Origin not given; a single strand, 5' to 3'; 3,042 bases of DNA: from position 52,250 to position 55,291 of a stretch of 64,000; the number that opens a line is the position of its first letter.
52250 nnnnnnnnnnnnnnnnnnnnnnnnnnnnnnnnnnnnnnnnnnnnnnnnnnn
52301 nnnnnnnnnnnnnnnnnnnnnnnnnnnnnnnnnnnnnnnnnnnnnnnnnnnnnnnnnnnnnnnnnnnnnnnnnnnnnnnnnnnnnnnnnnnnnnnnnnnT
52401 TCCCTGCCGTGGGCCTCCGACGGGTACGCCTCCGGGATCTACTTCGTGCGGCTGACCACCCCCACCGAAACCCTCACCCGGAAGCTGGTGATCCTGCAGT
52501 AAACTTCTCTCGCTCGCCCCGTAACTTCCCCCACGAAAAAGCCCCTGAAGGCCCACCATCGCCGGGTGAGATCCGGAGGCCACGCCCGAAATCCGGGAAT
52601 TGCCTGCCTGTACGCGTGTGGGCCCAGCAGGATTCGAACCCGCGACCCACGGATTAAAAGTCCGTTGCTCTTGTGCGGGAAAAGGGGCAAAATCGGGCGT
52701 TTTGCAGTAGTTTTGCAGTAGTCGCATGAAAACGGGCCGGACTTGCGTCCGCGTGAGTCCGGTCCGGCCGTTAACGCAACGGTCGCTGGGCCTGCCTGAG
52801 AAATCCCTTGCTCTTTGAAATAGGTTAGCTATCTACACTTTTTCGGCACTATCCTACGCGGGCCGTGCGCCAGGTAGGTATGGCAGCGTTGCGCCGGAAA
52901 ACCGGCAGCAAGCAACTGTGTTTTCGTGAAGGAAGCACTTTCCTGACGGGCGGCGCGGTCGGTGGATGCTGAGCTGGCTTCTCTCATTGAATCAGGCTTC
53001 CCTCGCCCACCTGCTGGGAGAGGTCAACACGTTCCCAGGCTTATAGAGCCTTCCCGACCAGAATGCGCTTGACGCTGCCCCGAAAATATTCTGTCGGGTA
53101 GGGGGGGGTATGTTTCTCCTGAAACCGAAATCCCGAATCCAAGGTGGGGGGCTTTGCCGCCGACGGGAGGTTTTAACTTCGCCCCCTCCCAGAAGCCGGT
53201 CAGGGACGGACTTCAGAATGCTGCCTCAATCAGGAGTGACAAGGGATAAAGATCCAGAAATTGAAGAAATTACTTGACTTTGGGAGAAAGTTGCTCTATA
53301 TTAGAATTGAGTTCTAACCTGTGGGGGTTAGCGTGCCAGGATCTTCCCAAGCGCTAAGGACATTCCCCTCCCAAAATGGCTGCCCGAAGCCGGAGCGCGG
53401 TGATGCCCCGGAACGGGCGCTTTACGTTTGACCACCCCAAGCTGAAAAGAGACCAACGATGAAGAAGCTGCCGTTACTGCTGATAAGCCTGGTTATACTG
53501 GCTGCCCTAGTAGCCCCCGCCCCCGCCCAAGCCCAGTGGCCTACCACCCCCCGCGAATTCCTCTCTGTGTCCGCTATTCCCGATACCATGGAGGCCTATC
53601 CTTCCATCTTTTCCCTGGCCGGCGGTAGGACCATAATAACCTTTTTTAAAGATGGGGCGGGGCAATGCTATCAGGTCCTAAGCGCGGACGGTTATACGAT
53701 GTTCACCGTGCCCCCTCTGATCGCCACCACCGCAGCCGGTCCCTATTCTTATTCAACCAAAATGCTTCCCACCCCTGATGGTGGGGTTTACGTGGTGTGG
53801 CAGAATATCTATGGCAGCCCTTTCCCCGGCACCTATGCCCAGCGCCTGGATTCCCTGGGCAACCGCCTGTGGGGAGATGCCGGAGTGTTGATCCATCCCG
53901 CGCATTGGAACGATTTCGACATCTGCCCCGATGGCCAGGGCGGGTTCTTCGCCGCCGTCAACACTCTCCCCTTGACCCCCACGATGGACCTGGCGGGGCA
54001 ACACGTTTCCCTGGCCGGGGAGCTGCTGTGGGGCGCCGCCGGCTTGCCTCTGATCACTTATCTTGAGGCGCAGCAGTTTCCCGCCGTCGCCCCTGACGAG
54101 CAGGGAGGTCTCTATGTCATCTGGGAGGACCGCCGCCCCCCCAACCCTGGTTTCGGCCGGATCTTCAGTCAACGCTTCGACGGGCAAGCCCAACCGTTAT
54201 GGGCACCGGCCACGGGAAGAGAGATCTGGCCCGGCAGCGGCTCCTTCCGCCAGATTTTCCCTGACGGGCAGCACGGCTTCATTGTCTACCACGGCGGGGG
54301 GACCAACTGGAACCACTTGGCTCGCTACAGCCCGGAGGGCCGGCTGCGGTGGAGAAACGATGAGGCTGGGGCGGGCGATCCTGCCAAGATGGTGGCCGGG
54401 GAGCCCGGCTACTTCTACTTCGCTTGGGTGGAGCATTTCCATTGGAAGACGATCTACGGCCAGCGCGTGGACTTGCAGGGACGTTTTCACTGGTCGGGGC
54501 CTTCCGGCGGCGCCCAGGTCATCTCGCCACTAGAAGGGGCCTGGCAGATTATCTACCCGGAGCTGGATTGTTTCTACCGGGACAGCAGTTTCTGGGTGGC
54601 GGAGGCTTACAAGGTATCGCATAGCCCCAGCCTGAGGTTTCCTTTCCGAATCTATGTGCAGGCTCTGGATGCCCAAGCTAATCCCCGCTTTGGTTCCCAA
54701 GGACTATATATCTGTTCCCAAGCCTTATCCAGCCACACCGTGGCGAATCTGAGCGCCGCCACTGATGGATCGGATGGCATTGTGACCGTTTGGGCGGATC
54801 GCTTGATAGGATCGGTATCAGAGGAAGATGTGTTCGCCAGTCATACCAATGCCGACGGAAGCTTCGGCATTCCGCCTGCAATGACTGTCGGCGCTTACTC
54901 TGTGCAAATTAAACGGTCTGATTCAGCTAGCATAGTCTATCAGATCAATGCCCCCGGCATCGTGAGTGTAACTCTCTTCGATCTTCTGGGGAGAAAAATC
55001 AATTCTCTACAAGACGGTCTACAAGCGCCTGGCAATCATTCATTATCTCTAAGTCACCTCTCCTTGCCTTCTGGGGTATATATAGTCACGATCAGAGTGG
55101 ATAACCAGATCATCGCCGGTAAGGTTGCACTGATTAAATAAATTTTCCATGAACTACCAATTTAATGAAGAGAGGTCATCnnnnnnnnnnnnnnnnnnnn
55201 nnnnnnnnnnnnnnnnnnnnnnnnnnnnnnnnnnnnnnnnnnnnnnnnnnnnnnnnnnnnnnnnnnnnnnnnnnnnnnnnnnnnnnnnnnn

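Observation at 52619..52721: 3' fragment of tRNA-Lys(UUU) plus tandem 11-mers: probable distal junction of an integrated island carrying cargo genes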

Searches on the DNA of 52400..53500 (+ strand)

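Call 5: search_rna_families(source=window, start=52400, end=53500, threshold=evalue, max_evalue=10, show_alignments=3)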
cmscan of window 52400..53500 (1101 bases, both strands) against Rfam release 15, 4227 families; matches with E-value up to 10: 8.
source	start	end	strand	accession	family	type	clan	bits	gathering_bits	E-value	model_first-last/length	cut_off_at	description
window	52627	52676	-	RF00005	tRNA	Gene; tRNA;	CL00001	30.6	29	0.00037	10-63/71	no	tRNA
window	52618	52688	+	RF04354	Plastid-ycf2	Cis-reg;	-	17.8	65.7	1.3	1-75/75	no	Plastid-ycf2 5UTR RNA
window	53289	53419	+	RF03094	LAGLIDADG-2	Gene; sRNA;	-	17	94.9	1.9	1-128/128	no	LAGLIDADG-2 RNA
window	52619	52657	+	RF04351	Plastid-psbl-rps4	Cis-reg;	-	16.8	68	2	1-53/53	no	Plastid-psbl-rps4 3UTR RNA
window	53437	53485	+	RF02337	GlsR8_miR10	Gene; snRNA; snoRNA; CD-box;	-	16.5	100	2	1-70/70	no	Giardia snoRNA GlsR8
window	52506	52566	-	RF01276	sR53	Gene; snRNA; snoRNA; CD-box;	-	13.9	49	2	1-60/60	no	Small nucleolar RNA sR53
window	52454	52565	-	RF02204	WT1-AS_2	Gene; lncRNA;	-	12.7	45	9.6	1-137/137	no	WT1 antisense RNA conserved region 2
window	53013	53141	+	RF03068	RT-3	Gene; sRNA;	-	11.4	40.5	7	1-148/148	no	RT-3 RNA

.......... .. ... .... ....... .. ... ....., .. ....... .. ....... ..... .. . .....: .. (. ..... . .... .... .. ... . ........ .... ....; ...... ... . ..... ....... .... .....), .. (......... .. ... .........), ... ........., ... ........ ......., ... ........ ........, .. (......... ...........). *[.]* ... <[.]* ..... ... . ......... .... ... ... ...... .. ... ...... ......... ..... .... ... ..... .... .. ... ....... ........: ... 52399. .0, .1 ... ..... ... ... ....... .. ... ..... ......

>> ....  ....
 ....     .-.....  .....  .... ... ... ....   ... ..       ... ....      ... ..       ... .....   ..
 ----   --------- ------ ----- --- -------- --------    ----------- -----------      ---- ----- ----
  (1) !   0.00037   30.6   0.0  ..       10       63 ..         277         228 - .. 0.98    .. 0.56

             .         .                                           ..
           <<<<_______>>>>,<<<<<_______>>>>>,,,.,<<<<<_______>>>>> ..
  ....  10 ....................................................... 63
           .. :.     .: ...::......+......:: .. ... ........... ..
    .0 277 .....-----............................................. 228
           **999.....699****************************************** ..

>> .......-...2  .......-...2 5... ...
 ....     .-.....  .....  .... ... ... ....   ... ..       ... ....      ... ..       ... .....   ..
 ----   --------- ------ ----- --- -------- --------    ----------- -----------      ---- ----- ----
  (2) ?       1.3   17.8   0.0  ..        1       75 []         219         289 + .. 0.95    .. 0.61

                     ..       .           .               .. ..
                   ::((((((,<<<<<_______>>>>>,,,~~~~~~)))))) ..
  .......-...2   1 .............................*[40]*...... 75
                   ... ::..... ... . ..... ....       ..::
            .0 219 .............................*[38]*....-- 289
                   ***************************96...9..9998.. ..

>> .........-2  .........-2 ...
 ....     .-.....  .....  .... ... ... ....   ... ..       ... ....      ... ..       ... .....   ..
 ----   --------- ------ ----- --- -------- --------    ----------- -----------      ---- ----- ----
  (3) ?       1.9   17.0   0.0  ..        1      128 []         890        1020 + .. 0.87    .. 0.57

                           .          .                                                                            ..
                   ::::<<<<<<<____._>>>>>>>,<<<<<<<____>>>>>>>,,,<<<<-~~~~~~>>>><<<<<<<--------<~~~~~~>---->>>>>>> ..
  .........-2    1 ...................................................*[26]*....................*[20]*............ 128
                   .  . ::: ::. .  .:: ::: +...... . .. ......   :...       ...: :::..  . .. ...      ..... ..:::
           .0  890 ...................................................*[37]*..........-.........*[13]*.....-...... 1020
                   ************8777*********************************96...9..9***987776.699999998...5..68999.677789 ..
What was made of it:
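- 52722..53458 (.): 737 nt without a credible gene. A sigma-70-like promoter match at 53274-53302 lies upstream of the gene starting at 53459. No Rfam family matches (call 5).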

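Call 50: search_dna_similar(query=window:52503-53458:+, collection=phages, mode=distant, max_evalue=0.001)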
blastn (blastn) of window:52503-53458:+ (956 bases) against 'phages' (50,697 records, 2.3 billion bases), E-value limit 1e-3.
Records with a match: 504; places in all: 517; records where one place covers at least 80% of the query: 0.
Best place of each record, by identity: 90-95% 12; 80-90% 476; 60-80% 16.
By first word of the organism name: Klebsiella 209; Escherichia 124; Shigella 21; Gordonia 18; Salmonella 18; Aeromonas 15; Acinetobacter 14; Enterobacteria 11; Erwinia 10; Mycobacterium 8; and 23 more.
By host as written in the record: Klebsiella pneumoniae 53; - 43; Escherichia coli 43; Gordonia terrae 3612 17; Escherichia coli LF82 11; Klebsiella pneumoniae MRSN414780 10; Escherichia coli O157:H7 8; Klebsiella pneumoniae K42 8; and 170 more.
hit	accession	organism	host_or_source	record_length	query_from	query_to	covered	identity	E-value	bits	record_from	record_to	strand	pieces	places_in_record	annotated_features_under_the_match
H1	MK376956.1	Gordonia phage WilliamBoone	Gordonia terrae 3612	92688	108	169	6%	80.6%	4e-6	59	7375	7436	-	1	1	28: tRNA-Lys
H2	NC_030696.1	Gordonia phage Smoothie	Gordonia terrae 3612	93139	108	169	6%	79.0%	2e-4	55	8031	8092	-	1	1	29: tRNA-Lys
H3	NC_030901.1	Gordonia phage ClubL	Gordonia terrae 3612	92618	108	169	6%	79.0%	2e-4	55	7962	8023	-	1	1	28: tRNA-Lys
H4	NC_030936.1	Gordonia phage Bachita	Gordonia terrae 3612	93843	108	169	6%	79.0%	2e-4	55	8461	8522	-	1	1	30: tRNA-Lys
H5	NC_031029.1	Gordonia phage Cucurbita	Gordonia terrae 3612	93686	108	169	6%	79.0%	2e-4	55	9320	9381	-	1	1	30: tRNA-Lys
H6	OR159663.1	Gordonia Phage PhinkBoden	Gordonia terrae 3612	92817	108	169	6%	79.0%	2e-4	55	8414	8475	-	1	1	28: tRNA-Lys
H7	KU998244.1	Gordonia phage Smoothie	Gordonia terrae 3612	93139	108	169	6%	79.0%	2e-4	55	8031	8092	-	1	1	29: tRNA-Lys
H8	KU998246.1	Gordonia phage ClubL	Gordonia terrae 3612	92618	108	169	6%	79.0%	2e-4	55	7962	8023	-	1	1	28: tRNA-Lys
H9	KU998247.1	Gordonia phage Bachita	Gordonia terrae 3612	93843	108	169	6%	79.0%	2e-4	55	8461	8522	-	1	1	30: tRNA-Lys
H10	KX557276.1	Gordonia phage Cucurbita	Gordonia terrae 3612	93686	108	169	6%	79.0%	2e-4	55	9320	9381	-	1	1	30: tRNA-Lys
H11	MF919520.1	Gordonia phage Lozinak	Gordonia terrae 3612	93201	108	169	6%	79.0%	2e-4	55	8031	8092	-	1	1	tRNA-Lys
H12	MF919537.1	Gordonia phage Toniann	Gordonia terrae 3612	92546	108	169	6%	79.0%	2e-4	55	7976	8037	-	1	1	tRNA-Lys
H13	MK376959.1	Gordonia phage Aphelion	Gordonia terrae 3612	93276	108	169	6%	79.0%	2e-4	55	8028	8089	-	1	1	28: tRNA-Lys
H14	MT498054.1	Gordonia Phage Engineer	Gordonia terrae 3612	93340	108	169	6%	79.0%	2e-4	55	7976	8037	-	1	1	29: tRNA-Lys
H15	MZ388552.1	Gordonia phage Norvs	Gordonia terrae 3612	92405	108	169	6%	79.0%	2e-4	55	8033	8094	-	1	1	29: tRNA-Lys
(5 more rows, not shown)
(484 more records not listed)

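Call 51: search_dna_similar(query=window:52503-53458:+, collection=plasmids, mode=distant, max_evalue=0.001)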
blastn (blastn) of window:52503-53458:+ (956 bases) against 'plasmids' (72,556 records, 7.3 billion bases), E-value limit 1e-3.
Records with a match: 87; places in all: 156; records where one place covers at least 80% of the query: 0.
Best place of each record, by identity: 90-95% 13; 80-90% 74.
By first word of the organism name: Escherichia 10; Klebsiella 8; Salmonella 6; Listeria 5; Variovorax 4; Sinorhizobium 4; Arthrobacter 3; Burkholderia 3; Ralstonia 2; Paraburkholderia 2; and 31 more.
By predicted mobility (MOB-suite, as given by PLSDB): non-mobilizable 78; mobilizable 7; conjugative 2.
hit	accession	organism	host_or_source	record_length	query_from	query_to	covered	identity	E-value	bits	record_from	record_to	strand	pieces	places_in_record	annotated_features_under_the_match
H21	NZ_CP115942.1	Ralstonia syzygii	Musa sp.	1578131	108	169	6%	80.6%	1e-5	59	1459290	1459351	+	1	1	none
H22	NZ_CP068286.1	Ralstonia syzygii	Musa balbisiana cultivar Kepok,banana ...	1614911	108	169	6%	80.6%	1e-5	59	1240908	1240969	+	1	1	record has no annotation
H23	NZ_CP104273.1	Arthrobacter sp. zg-Y1110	Marmot,single cell,intestinal contents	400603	111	169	6%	83.6%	1e-6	64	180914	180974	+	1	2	none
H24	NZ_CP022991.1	Paraburkholderia aromaticivorans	-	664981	115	169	6%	85.5%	3e-7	64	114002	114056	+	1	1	none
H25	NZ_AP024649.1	Arthrobacter sp. StoSoilB13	-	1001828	116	169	6%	87.0%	8e-8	67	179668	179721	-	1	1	none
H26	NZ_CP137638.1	Niallia sp. XMNu-256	whole organism,salt pond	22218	116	169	6%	85.2%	1e-6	63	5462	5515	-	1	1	none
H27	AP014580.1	Burkholderia sp. RPE67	Riptortus pedestris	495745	117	169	6%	84.9%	3e-6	61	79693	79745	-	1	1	none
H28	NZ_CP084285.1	Caballeronia zhejiangensis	Anasa tristis,Cell culture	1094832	117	169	6%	84.9%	3e-6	61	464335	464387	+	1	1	none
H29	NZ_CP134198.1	Paraburkholderia sp. FT54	single cell,Rhizosphere soil of Tomato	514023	117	169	6%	84.9%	3e-6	61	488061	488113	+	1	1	none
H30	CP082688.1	Salmonella enterica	ground turkey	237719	120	169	5%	90.0%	2e-8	69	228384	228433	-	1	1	none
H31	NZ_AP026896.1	Aeromonas caviae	Microbe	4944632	120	169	5%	90.0%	2e-8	69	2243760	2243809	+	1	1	none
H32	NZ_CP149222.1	Salmonella enterica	Homo sapiens,single cell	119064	120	169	5%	90.0%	2e-8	69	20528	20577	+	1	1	none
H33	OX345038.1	Salmonella enterica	Gallus gallus,Hen feces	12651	120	169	5%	90.0%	2e-8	69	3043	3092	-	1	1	none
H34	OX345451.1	Salmonella enterica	-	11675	120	169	5%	90.0%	2e-8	69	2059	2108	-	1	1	none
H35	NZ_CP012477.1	Arthrobacter sp. ERGS1:01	single,stream water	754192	116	169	6%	83.3%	4e-5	58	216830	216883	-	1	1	none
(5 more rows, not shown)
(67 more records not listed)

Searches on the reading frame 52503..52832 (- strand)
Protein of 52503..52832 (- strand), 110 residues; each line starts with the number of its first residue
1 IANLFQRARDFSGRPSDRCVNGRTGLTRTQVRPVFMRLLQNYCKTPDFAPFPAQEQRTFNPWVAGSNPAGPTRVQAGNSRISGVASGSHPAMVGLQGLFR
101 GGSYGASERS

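Call 76: search_protein_families(library=pfam, proteins=[window:52503-52832:-, window:52505-52828:-], max_evalue=1)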
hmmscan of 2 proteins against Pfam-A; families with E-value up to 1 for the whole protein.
seq(110 aa): 0 families

seq(108 aa): 0 families

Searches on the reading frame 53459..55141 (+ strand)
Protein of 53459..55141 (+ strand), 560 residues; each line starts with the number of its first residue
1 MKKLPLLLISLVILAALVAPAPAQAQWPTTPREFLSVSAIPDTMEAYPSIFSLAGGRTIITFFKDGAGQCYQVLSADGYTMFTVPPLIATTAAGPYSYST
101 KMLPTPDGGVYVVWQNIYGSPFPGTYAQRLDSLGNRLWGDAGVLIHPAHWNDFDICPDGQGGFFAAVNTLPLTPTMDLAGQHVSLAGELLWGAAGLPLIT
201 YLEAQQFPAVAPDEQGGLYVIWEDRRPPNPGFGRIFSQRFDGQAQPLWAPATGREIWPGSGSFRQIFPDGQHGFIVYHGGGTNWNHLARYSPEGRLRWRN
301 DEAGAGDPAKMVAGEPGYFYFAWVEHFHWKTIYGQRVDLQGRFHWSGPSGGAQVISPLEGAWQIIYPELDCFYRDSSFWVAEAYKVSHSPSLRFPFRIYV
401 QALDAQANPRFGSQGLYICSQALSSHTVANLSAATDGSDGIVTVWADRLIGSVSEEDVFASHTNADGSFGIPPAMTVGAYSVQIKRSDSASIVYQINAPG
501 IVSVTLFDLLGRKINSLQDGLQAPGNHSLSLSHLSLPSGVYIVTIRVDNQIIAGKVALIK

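Call 9: search_protein_families(library=pfam, proteins=[window:53459-55141:+], max_evalue=0.001)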
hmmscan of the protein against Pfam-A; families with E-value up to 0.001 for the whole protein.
window:53459-55141:+ (560 aa): 1 family
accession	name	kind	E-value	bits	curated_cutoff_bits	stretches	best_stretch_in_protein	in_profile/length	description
PF18962.6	Por_Secre_tail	-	0.00045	20.9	27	0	501-555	21-72/75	Secretion system C-terminal sorting domain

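Call 12: find_encoding_contigs(protein=window:53459-55141:+, flank=10000, max_places=6)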
Protein window:53459-55141:+ (560 aa): no gene with exactly this product is on record in the collection.

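Call 47: search_protein_families(library=ncbifam, proteins=[window:53459-55141:+], max_evalue=0.01)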
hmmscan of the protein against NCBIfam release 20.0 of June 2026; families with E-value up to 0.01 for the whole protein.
window:53459-55141:+ (560 aa): 2 families
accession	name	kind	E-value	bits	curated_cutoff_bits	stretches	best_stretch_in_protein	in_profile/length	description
TIGR04183.1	Por_Secre_tail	domain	2.3e-08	33.9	23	1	491-556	10-69/72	T9SS type A sorting domain-containing protein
NF052323.1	T9SSA_dep_M6i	equivalog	0.0064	14.5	600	1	487-550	966-1029/1043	T9SS-dependent M6-like inactivated metalloprotease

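Call 48: search_protein_families(library=phrogs, proteins=[window:53459-55141:+], max_evalue=0.01)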
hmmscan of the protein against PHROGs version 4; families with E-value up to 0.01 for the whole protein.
window:53459-55141:+ (560 aa): 0 families

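Call 52: find_homologous_proteins(query=window:53459-55141:+, max_evalue=1e-10)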
Query window:53459-55141:+ (560 aa): 60 proteins with E <= 1e-10 among 8000 candidates.
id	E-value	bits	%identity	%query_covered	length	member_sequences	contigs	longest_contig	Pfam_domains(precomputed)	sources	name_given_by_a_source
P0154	0.0e+0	1211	100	92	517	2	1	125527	-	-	-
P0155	2.7e-89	319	34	96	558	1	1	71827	PF18962.8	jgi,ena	-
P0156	2.7e-84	302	35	99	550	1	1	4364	PF18962.8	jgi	jgi:hypothetical protein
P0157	1.7e-71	260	32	95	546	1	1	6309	-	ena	-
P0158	2.9e-71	259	33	96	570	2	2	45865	PF18962.8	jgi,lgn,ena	-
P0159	2.8e-70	256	32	96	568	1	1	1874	PF18962.8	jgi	-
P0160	2.0e-69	253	32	99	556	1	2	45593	-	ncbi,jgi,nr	ncbi:MAG: T9SS C-terminal target domain-containing protein [Candidatus Zixiibacteriota bacterium]|nr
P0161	9.4e-69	251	33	97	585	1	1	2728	PF18962.8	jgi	jgi:hypothetical protein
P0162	5.1e-65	238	38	71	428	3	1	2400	-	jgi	-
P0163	9.4e-64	234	33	100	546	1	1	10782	PF18962.8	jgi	jgi:hypothetical protein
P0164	3.6e-61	226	32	100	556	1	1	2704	PF18962.8,PF13860.13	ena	-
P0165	4.5e-61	225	31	86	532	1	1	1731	-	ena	-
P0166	1.1e-55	208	31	86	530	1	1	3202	-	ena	-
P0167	1.7e-50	190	29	93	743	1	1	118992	PF18962.8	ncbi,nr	ncbi:MAG: T9SS type A sorting domain-containing protein [bacterium]|nr:T9SS type A sorting domain-co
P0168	9.8e-48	181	29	94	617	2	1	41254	-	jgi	-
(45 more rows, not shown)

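Call 61: find_encoding_contigs(protein=P0155, flank=10000, max_places=2)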
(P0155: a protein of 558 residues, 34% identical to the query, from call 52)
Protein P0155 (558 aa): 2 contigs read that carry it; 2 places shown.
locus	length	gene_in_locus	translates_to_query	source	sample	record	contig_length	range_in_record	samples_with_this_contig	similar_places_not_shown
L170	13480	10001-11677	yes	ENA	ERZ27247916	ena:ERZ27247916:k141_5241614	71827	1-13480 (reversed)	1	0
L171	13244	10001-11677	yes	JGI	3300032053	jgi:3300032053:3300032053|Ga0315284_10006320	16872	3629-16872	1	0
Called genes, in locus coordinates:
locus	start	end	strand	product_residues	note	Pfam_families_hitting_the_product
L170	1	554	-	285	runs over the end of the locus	PF17284:Spermine_synt_N, PF01564:Spermine_synth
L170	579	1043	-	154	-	PF01862:PvlArgDC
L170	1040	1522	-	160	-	PF02675:AdoMet_dc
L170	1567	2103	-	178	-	PF12844:HTH_19, PF13443:HTH_26, PF13560:HTH_31, PF01381:HTH_3, PF07883:Cupin_2, PF02311:AraC_binding (weak)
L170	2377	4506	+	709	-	PF01839:FG-GAP (faint), PF13517:FG-GAP_3, PF25292:Beta-prop_CGLA (faint), PF13517:FG-GAP_3, PF13860:FlgD_ig (weak), PF18962:Por_Secre_tail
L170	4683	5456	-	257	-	PF00753:Lactamase_B, PF23023:Anti-Pycsar_Apyc1 (weak), PF13483:Lactamase_B_3 (faint), PF12706:Lactamase_B_2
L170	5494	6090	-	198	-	PF00156:Pribosyltran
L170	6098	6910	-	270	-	PF00215:OMPdecase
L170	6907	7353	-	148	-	PF01475:FUR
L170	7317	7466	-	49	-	-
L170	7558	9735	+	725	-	PF13860:FlgD_ig (faint), PF00082:Peptidase_S8, PF18962:Por_Secre_tail (weak)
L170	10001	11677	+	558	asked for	PF18962:Por_Secre_tail (weak)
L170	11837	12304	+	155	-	PF00383:dCMP_cyt_deam_1, PF14437:MafB19-deam, PF14439:Bd3614-deam (faint)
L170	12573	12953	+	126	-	PF05635:23S_rRNA_IVP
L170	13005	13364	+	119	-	PF01541:GIY-YIG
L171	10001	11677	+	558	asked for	PF18962:Por_Secre_tail (weak)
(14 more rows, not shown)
